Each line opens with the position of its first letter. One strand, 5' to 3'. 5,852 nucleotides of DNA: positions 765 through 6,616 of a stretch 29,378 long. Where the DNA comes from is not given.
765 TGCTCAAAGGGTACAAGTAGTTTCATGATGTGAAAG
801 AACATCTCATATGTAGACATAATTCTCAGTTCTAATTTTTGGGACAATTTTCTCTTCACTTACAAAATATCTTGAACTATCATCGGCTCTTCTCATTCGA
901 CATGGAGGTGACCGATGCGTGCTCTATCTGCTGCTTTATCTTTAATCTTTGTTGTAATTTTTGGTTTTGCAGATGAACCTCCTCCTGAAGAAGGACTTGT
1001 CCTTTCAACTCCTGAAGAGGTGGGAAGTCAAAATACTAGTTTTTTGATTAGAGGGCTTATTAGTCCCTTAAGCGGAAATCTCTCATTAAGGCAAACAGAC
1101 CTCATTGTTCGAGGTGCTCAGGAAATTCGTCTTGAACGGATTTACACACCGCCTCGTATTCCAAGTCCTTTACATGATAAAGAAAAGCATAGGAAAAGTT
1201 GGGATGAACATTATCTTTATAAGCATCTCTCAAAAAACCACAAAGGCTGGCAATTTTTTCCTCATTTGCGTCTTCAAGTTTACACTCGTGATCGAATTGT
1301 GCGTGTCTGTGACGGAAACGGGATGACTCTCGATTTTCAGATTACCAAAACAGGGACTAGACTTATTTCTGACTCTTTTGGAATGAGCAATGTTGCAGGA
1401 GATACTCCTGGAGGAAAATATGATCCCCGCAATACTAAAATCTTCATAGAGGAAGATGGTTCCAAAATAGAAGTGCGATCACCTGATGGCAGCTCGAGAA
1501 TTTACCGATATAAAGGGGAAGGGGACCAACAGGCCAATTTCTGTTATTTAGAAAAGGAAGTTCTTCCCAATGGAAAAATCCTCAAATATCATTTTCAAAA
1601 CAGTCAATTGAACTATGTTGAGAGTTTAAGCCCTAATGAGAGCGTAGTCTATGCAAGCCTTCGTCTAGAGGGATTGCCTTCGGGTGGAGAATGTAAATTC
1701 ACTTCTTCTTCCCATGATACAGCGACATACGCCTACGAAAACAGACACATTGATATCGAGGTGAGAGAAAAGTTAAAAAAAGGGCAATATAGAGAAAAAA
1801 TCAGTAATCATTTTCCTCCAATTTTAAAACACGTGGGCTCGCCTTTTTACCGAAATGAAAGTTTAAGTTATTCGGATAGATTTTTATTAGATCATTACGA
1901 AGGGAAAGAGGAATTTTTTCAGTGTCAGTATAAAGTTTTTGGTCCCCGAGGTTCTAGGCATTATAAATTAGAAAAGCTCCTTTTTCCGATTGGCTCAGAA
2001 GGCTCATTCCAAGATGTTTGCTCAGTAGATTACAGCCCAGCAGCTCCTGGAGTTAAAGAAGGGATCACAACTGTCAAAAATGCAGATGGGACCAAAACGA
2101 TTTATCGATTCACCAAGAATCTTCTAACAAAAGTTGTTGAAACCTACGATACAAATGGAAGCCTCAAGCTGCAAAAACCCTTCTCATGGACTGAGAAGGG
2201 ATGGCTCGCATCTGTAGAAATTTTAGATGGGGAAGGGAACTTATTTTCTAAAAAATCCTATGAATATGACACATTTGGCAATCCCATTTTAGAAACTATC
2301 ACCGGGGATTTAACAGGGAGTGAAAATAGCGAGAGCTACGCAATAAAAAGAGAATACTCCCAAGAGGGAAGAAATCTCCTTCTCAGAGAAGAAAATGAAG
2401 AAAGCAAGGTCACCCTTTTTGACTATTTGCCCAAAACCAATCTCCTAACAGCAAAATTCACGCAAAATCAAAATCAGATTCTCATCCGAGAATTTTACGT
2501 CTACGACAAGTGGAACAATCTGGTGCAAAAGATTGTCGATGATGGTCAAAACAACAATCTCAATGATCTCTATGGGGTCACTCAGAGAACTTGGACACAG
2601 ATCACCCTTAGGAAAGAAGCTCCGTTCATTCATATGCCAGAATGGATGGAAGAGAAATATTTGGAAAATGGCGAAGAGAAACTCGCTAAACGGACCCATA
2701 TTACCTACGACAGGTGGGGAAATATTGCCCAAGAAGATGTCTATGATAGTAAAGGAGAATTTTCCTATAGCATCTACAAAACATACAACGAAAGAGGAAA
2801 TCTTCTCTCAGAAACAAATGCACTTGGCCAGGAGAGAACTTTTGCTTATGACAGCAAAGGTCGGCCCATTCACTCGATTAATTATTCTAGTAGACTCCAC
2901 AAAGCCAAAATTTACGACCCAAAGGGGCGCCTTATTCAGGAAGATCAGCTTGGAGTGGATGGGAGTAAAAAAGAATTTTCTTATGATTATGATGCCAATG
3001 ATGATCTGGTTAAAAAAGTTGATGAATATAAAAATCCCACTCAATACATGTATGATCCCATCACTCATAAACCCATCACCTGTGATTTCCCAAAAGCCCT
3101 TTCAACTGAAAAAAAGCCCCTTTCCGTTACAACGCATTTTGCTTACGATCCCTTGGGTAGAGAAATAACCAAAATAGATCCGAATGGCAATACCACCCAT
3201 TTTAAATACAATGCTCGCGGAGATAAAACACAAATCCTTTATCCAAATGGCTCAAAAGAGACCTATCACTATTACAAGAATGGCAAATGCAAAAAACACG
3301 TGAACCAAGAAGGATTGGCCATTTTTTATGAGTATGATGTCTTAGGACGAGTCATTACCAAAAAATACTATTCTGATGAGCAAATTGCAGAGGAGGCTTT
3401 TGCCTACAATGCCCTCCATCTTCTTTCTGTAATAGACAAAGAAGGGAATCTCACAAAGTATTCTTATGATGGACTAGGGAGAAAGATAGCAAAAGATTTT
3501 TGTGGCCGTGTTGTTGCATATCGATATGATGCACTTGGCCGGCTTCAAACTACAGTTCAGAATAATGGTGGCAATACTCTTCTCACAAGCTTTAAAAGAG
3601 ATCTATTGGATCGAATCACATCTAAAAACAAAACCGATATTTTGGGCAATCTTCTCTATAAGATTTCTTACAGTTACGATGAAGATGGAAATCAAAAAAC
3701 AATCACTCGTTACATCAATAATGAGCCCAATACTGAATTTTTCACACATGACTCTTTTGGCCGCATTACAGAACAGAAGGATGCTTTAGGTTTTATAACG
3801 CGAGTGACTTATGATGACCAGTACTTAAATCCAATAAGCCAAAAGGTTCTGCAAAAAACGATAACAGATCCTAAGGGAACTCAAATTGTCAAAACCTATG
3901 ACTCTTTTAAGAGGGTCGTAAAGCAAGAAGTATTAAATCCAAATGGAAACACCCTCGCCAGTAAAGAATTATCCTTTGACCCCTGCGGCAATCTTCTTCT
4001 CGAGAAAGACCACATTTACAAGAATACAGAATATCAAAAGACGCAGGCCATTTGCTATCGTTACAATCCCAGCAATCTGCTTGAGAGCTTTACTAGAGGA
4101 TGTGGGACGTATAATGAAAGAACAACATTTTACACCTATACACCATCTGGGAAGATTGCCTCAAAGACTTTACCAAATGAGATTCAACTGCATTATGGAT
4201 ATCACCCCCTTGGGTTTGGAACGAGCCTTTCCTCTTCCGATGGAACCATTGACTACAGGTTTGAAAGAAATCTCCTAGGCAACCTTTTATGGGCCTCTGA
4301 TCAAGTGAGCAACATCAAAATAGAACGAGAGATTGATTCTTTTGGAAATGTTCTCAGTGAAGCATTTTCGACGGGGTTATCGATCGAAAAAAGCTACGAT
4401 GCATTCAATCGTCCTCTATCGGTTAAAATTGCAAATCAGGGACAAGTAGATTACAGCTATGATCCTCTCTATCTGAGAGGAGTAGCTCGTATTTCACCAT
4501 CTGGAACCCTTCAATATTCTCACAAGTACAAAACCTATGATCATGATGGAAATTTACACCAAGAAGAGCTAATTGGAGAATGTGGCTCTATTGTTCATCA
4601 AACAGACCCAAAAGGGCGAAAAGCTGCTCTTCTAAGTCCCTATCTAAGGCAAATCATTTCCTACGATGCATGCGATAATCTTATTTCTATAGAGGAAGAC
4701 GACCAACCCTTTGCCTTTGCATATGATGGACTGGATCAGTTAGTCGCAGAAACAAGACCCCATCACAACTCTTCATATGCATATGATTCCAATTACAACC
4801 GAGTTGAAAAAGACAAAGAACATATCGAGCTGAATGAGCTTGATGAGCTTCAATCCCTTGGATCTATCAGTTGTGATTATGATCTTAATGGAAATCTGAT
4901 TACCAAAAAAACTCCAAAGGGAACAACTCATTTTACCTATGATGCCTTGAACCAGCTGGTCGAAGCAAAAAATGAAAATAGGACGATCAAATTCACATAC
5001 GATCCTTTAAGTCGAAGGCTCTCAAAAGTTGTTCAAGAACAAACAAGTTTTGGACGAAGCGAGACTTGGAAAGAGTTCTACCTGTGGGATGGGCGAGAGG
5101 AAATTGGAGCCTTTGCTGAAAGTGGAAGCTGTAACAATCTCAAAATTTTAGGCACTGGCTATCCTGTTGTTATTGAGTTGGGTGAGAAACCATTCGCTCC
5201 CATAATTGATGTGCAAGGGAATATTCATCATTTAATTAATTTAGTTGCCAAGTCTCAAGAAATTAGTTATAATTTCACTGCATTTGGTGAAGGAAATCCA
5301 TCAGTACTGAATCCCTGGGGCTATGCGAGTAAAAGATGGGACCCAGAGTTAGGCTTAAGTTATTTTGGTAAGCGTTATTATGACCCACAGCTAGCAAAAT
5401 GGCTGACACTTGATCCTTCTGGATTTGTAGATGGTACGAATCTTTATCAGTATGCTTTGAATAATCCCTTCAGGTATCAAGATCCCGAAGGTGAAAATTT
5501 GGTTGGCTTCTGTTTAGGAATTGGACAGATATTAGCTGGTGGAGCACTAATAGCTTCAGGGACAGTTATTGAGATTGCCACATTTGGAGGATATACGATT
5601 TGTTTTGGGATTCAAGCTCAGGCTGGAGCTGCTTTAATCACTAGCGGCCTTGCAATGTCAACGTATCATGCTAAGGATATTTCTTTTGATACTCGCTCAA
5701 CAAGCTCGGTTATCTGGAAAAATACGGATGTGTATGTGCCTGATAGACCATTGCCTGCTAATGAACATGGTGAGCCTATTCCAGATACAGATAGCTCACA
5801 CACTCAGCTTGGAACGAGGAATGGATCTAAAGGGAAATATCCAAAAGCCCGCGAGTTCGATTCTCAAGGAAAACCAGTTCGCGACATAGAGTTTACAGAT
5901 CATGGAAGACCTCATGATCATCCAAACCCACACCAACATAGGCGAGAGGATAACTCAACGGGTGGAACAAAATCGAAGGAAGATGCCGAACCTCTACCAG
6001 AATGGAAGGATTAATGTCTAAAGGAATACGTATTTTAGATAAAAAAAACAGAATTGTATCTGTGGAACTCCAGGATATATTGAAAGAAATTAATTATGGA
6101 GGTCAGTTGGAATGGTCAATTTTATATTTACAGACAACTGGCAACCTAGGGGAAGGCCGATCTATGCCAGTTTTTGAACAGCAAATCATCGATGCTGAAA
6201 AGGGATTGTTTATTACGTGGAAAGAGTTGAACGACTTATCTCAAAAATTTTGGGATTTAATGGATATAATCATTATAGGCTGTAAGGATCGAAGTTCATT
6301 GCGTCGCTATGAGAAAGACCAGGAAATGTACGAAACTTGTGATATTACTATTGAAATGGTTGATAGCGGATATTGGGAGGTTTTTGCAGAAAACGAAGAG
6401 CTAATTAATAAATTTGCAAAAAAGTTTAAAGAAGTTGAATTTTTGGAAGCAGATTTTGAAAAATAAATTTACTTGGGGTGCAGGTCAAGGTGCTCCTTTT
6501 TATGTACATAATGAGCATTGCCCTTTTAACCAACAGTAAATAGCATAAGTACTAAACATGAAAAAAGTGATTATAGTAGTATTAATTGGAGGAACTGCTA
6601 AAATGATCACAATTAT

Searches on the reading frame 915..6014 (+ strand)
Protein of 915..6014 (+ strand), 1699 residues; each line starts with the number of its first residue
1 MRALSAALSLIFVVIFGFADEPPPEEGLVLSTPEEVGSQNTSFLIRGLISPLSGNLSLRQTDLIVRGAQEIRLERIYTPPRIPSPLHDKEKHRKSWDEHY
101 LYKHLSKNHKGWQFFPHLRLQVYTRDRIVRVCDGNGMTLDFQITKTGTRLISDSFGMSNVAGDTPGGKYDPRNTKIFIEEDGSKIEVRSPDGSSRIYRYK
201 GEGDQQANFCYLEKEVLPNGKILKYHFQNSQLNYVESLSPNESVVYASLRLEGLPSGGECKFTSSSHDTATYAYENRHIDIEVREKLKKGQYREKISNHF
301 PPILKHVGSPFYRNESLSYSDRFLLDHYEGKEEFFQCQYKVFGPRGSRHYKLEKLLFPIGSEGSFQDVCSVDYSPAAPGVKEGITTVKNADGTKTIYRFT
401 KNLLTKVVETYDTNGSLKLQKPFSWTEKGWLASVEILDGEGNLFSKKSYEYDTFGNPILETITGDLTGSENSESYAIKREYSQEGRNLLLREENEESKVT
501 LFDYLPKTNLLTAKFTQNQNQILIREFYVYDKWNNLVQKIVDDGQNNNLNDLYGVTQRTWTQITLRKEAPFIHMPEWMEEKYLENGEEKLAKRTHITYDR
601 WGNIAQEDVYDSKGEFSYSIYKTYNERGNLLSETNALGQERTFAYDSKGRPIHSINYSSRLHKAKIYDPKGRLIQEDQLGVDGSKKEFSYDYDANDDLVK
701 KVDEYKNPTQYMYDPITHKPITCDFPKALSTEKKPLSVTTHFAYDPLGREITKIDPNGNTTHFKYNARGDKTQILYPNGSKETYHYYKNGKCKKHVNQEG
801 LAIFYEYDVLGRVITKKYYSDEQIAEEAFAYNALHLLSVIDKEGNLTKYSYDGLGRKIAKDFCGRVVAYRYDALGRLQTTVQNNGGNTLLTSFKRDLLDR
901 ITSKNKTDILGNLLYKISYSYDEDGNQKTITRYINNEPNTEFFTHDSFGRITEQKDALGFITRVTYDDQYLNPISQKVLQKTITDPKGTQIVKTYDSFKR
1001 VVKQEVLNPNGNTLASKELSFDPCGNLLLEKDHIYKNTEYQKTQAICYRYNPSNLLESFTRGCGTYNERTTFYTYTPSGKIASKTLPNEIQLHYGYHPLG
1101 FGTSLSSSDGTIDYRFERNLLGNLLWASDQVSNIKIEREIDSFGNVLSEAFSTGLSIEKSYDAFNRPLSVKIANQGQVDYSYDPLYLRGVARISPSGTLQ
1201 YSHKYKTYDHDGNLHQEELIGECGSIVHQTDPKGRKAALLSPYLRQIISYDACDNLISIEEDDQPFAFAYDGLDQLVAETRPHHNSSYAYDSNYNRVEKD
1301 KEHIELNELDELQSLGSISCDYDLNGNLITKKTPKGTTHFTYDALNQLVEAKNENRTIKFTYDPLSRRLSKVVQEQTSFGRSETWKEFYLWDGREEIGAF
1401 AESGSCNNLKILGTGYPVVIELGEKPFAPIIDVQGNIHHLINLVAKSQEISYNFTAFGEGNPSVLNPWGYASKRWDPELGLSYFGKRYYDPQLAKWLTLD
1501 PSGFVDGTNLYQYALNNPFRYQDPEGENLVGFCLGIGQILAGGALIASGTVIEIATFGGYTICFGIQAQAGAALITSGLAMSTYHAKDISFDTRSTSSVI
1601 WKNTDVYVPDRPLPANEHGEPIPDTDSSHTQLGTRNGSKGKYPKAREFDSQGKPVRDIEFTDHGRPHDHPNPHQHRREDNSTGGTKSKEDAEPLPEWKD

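Call 9: search_protein_families(library=pfam, proteins=[window:915-6014:+], max_evalue=0.01)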
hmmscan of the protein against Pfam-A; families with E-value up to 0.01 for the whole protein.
window:915-6014:+ (1699 aa): 1 family
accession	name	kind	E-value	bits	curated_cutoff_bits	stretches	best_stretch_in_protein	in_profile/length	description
PF05593.20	RHS_repeat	-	1.6e-62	207.3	22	4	744-780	1-37/38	RHS Repeat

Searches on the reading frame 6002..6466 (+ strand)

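Call 9: search_protein_families(library=pfam, proteins=[window:6002-6466:+], max_evalue=0.01)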
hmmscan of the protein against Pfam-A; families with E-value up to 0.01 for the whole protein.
window:6002-6466:+ (154 aa): 1 family
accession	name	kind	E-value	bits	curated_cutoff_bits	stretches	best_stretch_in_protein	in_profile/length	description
PF10903.13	DUF2691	-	0.004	17.5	25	1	110-152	98-140/152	Protein of unknown function (DUF2691)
